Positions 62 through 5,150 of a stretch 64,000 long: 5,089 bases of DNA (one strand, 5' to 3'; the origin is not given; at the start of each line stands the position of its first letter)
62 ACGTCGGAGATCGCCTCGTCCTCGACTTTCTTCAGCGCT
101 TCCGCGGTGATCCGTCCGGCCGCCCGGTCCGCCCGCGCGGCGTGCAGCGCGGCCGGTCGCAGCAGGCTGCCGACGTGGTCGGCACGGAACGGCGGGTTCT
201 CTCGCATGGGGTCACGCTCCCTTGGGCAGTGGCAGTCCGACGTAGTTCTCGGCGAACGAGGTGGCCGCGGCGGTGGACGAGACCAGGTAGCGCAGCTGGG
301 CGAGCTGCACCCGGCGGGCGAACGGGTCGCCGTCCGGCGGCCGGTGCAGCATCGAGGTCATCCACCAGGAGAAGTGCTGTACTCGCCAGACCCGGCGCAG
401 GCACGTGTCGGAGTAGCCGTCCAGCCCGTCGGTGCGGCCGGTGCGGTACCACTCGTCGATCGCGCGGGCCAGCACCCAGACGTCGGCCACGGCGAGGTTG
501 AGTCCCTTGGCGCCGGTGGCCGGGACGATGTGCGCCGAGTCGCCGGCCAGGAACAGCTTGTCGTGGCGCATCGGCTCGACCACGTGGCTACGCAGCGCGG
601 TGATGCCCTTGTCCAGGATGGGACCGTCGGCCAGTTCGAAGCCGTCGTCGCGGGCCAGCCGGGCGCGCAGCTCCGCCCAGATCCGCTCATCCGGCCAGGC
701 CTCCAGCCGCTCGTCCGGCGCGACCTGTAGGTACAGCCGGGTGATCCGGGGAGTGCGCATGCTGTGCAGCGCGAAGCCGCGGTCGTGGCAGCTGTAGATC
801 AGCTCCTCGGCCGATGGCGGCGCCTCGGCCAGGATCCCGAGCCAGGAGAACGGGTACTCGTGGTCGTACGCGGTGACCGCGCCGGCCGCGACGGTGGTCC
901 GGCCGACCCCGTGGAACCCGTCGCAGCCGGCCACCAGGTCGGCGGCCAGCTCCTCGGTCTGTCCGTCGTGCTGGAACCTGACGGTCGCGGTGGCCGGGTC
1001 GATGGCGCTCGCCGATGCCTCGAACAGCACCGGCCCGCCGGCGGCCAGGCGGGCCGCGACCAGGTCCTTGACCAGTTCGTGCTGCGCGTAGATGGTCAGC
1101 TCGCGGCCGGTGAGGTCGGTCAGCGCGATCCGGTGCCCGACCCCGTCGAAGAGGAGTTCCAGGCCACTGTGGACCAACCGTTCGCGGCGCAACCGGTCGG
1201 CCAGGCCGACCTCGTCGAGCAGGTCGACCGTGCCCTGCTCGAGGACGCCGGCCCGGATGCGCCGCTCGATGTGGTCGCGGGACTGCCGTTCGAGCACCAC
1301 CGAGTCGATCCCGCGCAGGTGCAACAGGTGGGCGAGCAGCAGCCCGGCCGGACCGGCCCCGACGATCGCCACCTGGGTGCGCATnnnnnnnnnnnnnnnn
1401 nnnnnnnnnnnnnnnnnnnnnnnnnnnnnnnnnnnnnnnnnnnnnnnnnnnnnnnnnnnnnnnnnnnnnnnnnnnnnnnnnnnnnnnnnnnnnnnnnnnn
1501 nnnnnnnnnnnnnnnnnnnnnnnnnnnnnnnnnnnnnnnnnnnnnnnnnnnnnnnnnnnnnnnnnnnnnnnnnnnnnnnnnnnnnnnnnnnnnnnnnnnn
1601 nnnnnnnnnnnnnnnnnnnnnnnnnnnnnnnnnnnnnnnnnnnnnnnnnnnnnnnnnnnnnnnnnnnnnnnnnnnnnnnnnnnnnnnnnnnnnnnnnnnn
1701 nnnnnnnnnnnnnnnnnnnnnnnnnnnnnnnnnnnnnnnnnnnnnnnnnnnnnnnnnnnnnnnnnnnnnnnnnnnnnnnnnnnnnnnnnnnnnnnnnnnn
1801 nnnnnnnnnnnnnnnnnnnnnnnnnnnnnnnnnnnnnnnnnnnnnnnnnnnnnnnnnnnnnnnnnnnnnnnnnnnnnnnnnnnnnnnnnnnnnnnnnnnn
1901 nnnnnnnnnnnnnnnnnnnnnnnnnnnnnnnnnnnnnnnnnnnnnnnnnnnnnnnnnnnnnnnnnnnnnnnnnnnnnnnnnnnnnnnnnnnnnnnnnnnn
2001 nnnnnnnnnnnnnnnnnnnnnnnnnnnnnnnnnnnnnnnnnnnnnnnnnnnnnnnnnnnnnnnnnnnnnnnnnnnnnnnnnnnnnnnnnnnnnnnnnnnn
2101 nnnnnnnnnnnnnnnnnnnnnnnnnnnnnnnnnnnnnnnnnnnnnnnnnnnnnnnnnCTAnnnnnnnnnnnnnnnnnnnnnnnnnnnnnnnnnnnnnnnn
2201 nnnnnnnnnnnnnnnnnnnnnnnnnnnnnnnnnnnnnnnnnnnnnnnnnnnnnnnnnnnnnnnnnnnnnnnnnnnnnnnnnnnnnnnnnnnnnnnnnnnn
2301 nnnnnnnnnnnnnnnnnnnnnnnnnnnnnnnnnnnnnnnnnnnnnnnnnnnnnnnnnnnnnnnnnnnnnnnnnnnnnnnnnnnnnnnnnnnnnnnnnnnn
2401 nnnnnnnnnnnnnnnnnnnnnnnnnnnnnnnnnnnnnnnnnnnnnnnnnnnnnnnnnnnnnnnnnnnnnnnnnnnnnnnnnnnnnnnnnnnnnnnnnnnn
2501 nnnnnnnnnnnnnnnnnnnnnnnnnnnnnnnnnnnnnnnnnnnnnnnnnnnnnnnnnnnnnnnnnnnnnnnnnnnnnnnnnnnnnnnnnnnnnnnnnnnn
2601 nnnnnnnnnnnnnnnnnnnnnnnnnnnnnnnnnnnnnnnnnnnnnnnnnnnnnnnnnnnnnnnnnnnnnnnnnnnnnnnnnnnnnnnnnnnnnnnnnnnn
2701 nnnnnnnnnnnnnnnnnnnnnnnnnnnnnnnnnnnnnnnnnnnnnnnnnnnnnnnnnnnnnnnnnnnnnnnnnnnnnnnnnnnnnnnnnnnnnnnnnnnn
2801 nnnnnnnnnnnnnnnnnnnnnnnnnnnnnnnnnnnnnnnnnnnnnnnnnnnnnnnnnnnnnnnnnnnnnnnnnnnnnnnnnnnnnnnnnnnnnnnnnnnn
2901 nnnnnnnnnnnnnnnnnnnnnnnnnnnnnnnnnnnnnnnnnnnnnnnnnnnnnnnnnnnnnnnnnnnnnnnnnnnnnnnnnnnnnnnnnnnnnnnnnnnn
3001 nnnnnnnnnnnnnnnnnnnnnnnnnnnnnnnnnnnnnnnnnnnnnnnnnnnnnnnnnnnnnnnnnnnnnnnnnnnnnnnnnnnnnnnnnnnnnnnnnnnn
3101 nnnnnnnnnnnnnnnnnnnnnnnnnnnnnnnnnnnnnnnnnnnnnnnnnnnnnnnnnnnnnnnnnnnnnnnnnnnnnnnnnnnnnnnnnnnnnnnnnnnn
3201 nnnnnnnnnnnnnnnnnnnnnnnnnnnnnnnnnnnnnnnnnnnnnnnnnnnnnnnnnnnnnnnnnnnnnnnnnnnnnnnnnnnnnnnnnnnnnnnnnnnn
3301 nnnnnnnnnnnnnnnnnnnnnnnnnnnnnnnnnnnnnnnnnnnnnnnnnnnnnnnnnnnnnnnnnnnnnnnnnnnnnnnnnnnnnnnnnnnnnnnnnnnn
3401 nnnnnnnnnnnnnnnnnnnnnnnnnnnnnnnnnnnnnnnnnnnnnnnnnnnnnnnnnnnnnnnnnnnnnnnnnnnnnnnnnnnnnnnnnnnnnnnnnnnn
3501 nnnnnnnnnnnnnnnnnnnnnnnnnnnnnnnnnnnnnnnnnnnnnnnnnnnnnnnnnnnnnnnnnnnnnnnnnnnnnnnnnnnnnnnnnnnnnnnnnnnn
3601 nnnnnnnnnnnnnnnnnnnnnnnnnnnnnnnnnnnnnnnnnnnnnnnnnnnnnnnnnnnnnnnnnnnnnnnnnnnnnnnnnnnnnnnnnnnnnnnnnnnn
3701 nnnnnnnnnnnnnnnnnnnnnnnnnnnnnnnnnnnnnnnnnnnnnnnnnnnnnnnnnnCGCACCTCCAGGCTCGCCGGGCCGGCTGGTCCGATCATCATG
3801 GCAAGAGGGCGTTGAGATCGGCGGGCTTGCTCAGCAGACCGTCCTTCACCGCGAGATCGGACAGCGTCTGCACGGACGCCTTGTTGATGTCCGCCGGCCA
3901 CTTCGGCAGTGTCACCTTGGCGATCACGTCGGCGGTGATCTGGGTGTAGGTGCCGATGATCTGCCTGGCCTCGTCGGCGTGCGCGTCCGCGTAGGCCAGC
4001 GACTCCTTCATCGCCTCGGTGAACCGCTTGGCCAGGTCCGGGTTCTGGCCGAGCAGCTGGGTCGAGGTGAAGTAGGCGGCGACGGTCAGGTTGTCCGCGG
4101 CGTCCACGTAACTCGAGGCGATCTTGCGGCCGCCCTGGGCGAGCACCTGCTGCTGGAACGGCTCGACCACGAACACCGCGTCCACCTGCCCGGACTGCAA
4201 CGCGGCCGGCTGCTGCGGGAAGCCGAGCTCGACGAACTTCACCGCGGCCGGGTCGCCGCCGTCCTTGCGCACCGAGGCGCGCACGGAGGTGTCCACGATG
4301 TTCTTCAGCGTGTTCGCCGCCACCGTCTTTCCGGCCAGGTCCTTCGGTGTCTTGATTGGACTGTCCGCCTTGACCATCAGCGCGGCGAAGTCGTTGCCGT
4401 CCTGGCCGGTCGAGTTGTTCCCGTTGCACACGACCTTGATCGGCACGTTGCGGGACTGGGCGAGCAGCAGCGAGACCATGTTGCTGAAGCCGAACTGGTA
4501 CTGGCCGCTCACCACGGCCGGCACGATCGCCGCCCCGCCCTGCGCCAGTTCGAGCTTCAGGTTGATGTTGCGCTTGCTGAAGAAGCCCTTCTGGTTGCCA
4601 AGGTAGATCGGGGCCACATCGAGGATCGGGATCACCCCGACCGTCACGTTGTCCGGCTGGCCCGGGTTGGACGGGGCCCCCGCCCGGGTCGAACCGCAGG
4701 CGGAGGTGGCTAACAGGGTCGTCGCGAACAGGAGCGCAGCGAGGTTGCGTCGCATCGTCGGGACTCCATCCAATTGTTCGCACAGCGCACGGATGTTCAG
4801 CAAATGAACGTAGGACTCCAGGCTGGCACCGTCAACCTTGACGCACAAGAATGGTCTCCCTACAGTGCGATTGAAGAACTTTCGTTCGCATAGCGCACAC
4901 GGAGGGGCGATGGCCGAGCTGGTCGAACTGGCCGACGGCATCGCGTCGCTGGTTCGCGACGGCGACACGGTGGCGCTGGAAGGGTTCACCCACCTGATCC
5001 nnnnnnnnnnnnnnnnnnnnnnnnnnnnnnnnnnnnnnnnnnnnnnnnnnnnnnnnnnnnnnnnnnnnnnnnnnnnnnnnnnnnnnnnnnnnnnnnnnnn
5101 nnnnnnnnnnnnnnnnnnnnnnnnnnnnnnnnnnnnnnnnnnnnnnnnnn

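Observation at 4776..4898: Mirror-symmetric divergent promoter with duplicated operator boxes between the ABC-pobA and pca operons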

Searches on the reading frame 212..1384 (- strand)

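Call 8: search_protein_families(library=ncbifam, proteins=[window:212-1384:-])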
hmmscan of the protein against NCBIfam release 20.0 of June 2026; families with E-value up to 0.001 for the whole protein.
window:212-1384:- (390 aa): 50 families (the best 25 are shown)
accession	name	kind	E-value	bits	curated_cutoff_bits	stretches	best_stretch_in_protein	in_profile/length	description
NF006091.0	PRK08243.1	subfamily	7.7e-174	578.1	351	1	1-386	1-390/393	4-hydroxybenzoate 3-monooxygenase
TIGR02360.1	pbenz_hydroxyl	equivalog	2.8e-149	497.2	538.7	1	1-386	1-390/390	4-hydroxybenzoate 3-monooxygenase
NF004829.0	PRK06183.1-3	subfamily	1.1e-22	80.5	390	1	2-340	8-354/520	bifunctional 3-(3-hydroxy-phenyl)propionate/3-hydroxycinnamic acid hydroxylase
NF004831.0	PRK06183.1-5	equivalog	1.9e-19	69.6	546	1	2-306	8-312/568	bifunctional 3-(3-hydroxy-phenyl)propionate/3-hydroxycinnamic acid hydroxylase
NF004780.0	PRK06126.1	subfamily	7.7e-18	64.1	445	2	2-69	8-73/552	hypothetical protein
NF006002.0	PRK08132.1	subfamily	2.4e-17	62.6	416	1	2-305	25-331/552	FAD-dependent oxidoreductase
NF006092.0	PRK08244.1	equivalog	4.4e-17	61.9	644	1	1-314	1-315/494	monooxygenase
NF005303.0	PRK06834.1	subfamily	5.1e-17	61.6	625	1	3-307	4-301/488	hypothetical protein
NF005612.0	PRK07364.1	equivalog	9.7e-17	60.6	487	1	3-316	19-335/415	FAD-dependent hydroxylase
NF004833.1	PRK06185.1-1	subfamily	1.7e-16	60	488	1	2-318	2-324/403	FAD-dependent oxidoreductase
TIGR01988.1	Ubi-OHases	subfamily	2.2e-16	59.7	224.65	1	5-318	2-325/387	ubiquinone biosynthesis hydroxylase, UbiH/UbiF/VisC/COQ6 family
NF033145.1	rif_monoox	equivalog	2.3e-16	59.7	800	1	4-316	2-314/472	rifampin monooxygenase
NF004832.0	PRK06184.1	subfamily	4e-16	58.9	476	2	267-317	276-326/506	hypothetical protein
NF004834.1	PRK06185.1-3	subfamily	4.6e-16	58.6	500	1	2-164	7-175/420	FAD-dependent oxidoreductase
NF004828.0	PRK06183.1-2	equivalog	2.3e-14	52.6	853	1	3-306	13-313/568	bifunctional 3-(3-hydroxy-phenyl)propionate/3-hydroxycinnamic acid hydroxylase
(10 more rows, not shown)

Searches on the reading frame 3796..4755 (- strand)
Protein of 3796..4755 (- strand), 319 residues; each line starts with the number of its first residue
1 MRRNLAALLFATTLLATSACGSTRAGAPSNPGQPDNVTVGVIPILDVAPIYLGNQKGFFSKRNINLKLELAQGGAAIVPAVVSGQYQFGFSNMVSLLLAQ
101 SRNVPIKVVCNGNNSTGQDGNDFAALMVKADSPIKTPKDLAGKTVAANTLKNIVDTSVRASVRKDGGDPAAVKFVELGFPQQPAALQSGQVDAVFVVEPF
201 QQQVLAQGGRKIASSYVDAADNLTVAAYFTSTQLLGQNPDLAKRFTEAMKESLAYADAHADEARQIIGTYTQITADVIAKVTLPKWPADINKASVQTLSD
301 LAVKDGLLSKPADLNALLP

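Call 8: search_protein_families(library=ncbifam, proteins=[window:3796-4755:-])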
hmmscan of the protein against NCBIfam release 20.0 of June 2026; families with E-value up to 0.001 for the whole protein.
window:3796-4755:- (319 aa): 8 families
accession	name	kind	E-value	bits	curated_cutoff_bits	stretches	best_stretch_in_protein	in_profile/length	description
TIGR01728.1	SsuA_fam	subfamily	1.5e-28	99.8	163.5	1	37-315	1-281/290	aliphatic sulfonate ABC transporter substrate-binding protein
TIGR01729.1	taurine_ABC_bnd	equivalog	3.3e-18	66.1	304.25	1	72-261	35-222/300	taurine ABC transporter substrate-binding protein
NF040735.1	SBP_SaoX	equivalog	8.1e-16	58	300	1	52-277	20-239/330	ABC transporter substrate-binding subunit SaoX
NF008553.0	PRK11480.1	equivalog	7.2e-14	51.7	490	1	71-248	58-227/320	taurine ABC transporter substrate-binding protein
NF008588.0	PRK11553.1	subfamily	1.8e-08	33.7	299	1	125-291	112-275/319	aliphatic sulfonate ABC transporter substrate-binding protein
TIGR02122.1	TRAP_TAXI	subfamily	1.4e-07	30.7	84.35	1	122-197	121-197/320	TAXI family TRAP transporter solute-binding subunit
TIGR01098.1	3A0109s03R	subfamily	7.5e-07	28.9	112.05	1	5-148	5-146/253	phosphate/phosphite/phosphonate ABC transporter substrate-binding protein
TIGR03431.1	PhnD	equivalog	0.00019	21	261.1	1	58-147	53-140/288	phosphonate ABC transporter substrate-binding protein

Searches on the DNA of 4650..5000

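Call 52: search_rna_families(source=window, start=4650, end=5000, threshold=evalue, max_evalue=1)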
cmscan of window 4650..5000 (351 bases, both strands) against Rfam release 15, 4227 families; matches with E-value up to 1: 0.
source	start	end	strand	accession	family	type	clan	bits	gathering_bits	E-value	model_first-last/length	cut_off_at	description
